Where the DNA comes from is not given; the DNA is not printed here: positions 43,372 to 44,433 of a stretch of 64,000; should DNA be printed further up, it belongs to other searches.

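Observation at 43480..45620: Low-GC (~45%) island inserted in the purine-biosynthesis locus encoding a standalone (p)ppGpp hydrolase and a Gpt-like PRTase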

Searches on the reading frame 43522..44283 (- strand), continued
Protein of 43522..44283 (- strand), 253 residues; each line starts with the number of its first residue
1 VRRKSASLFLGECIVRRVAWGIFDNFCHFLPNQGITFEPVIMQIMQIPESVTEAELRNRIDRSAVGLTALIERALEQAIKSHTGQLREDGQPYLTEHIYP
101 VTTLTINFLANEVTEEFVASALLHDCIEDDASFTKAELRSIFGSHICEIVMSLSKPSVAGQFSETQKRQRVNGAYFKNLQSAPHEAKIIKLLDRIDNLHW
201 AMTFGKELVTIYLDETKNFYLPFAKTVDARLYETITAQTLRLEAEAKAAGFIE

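Call 63: list_cluster_members(proteins=[P0003, P0005, P0006, P0010, P0070, P0083, P0017, P0089, P0029, P0041])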
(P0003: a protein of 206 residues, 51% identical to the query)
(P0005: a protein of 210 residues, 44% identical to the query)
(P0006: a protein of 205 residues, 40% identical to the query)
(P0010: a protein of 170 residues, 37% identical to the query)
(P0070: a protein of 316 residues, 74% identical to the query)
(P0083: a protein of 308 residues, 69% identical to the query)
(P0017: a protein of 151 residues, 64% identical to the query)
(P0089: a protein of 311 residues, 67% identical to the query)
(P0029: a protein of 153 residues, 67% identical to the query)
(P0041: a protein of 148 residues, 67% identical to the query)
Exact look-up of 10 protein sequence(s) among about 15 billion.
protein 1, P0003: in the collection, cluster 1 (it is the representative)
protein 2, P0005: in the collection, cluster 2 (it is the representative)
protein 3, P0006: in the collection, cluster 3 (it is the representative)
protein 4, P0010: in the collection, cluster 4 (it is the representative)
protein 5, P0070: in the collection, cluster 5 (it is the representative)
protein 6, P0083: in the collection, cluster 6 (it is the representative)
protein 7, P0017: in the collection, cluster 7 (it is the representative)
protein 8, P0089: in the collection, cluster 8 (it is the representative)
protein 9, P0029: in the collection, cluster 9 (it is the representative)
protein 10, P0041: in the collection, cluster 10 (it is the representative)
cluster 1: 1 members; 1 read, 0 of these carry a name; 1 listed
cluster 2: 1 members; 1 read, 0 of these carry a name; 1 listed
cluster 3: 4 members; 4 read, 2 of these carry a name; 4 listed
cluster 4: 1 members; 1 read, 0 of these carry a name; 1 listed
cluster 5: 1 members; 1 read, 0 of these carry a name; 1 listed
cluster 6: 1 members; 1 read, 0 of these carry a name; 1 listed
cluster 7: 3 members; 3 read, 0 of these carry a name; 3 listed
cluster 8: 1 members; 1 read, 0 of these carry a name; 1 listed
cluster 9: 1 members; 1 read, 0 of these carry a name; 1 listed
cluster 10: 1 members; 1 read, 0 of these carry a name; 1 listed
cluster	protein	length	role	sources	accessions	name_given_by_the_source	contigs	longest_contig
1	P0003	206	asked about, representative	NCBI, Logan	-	-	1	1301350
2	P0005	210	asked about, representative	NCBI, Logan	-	-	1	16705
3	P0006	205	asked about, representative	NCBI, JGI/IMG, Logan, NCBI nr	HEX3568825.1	MAG TPA: HD domain-containing protein [Candidatus Saccharimonadales bacterium] | GTP pyrophosphokinase | HD domain-containing protein [Candidatus Saccharimonadales bacterium]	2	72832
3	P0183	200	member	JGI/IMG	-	GTP pyrophosphokinase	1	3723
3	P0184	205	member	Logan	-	-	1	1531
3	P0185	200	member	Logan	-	-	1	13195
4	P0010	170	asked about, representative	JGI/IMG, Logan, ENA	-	-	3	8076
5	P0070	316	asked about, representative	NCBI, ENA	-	-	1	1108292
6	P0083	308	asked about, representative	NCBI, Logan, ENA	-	-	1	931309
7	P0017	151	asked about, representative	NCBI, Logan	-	-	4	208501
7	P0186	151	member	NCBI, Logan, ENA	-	-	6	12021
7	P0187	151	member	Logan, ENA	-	-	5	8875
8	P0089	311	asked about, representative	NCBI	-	-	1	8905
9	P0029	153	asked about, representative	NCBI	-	-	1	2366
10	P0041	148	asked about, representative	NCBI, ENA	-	-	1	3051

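Call 64: fold_search(model_id=the predicted structure, library=pdb)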
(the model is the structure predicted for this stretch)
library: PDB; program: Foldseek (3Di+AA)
matches with E <= 10: 161; with E <= 0.001: 38
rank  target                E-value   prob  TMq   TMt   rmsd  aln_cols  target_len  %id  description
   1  7ohg                  1.9e-06  1.00  0.69  0.43   5.0       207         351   25  Structure of Thermus thermophilus Rel bound to the non-hydrolasable alarmone analogue (released 2022-06-01)
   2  6s2v_A                2.1e-06  1.00  0.58  0.38  10.2       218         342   24  Structure of the N-terminal catalytic region of T. thermophilus Rel (released 2020-07-08)
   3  6s2v_C                5.3e-06  1.00  0.69  0.45   5.3       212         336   26  Structure of the N-terminal catalytic region of T. thermophilus Rel (released 2020-07-08)
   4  6s2t                  6.4e-06  1.00  0.67  0.42   4.7       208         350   25  Structure of the N-terminal catalytic region of T. thermophilus Rel bound to ppGpp (released 2020-07-08)
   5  6yvc_B                1.5e-05  1.00  0.67  0.80   2.8       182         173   25  Crystal structure of the small alarmone hydrolase (SAH) of Pseudomonas aeruginosa (released 2021-05-12)
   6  1vj7_B                1.9e-05  1.00  0.68  0.48   3.8       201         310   21  Crystal structure of the bifunctional catalytic fragment of RelSeq, the RelA/SpoT homolog from Streptococcus equisimil (released 2004-05-04)
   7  6yvc_D                2.3e-05  1.00  0.67  0.81   2.5       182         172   24  Crystal structure of the small alarmone hydrolase (SAH) of Pseudomonas aeruginosa (released 2021-05-12)
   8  3nqw_A                2.3e-05  1.00  0.57  0.66   5.9       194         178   24  A metazoan ortholog of SpoT hydrolyzes ppGpp and plays a role in starvation responses (released 2010-09-08)
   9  6s2u                  2.7e-05  1.00  0.70  0.45   4.7       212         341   27  Structure of the catalytic domain of T. thermophilus Rel in complex with AMP and ppGpp (released 2020-07-08)
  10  8acu_A                3.7e-05  1.00  0.73  0.46   3.5       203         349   22  Structure of Bacillus subtilis Rel in complex with DarB (released 2023-07-19)
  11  7qpr_D                3.9e-05  1.00  0.68  0.23   3.4       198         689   25  Structure of full length SpoT (released 2023-01-18)
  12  7qpr_B                4.1e-05  1.00  0.68  0.23   3.5       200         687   24  Structure of full length SpoT (released 2023-01-18)
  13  9chy_A                4.3e-05  1.00  0.62  0.72   3.7       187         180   19  Crystal structure of the human MESH1 (D66K)-PAPS complex (released 2025-12-10)
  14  6yvc_C                5.4e-05  1.00  0.65  0.77   3.5       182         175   25  Crystal structure of the small alarmone hydrolase (SAH) of Pseudomonas aeruginosa (released 2021-05-12)
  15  6yvc_A                5.6e-05  1.00  0.65  0.77   3.6       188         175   24  Crystal structure of the small alarmone hydrolase (SAH) of Pseudomonas aeruginosa (released 2021-05-12)
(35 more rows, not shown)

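Call 71: search_protein_families(library=padloc, proteins=[window:43522-44160:-], max_evalue=0.01)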
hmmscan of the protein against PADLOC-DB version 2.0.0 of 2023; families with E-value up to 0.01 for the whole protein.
window:43522-44160:- (212 aa): 0 families

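Call 72: search_protein_families(library=phrogs, proteins=[window:43522-44160:-], max_evalue=0.001)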
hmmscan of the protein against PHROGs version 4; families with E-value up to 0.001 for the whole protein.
window:43522-44160:- (212 aa): 2 families
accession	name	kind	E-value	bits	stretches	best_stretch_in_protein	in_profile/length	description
phrog_990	-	other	2.4e-18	67.6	1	28-157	153-266/374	metal-dependent phosphohydrolase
phrog_15275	-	unknown function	5.5e-14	53.4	1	32-186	32-178/223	-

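Call 73: find_encoding_contigs(protein=P0004, flank=3000, max_places=3)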
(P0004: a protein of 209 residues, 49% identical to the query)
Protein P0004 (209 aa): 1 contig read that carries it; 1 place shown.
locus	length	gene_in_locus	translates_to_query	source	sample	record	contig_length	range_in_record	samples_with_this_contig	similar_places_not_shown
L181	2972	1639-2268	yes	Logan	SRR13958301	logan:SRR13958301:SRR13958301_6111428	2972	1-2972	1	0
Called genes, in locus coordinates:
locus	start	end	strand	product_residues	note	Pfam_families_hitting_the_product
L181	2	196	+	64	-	?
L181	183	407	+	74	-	PF13412:HTH_24 (weak), PF08279:HTH_11 (faint)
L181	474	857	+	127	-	-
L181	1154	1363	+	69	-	PF23477:zf_Tbcl_2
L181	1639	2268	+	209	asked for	PF13328:HD_4 (weak)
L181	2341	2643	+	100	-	-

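Call 78: search_protein_representatives(protein=window:43522-44160:-)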
Query: 212 residues. Proteins with E-value up to 0.001 (for the whole library): 7202; up to 1e-10: 342; up to 1e-30: 5. The best 150 are listed.
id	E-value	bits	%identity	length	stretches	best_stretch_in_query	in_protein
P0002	4.2e-61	222.4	53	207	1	4-211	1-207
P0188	5.7e-45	169.8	43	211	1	8-211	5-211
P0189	8.3e-34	133.4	41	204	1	4-207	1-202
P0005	4.2e-32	127.8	45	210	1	10-194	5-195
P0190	5.9e-31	124.1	41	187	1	26-196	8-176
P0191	8.2e-29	117.1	43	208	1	8-195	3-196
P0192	4.7e-28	114.6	43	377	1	26-195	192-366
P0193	5.1e-28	114.5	39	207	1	11-194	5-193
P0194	8.2e-28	113.9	39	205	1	7-194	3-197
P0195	2.8e-27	112.1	34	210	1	4-205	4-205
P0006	3.2e-27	111.9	40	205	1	24-202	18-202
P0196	3.6e-26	108.5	35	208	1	11-200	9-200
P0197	9.6e-26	107.1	41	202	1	7-185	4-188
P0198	1.4e-25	106.6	37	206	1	14-192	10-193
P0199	1.6e-25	106.3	36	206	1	10-206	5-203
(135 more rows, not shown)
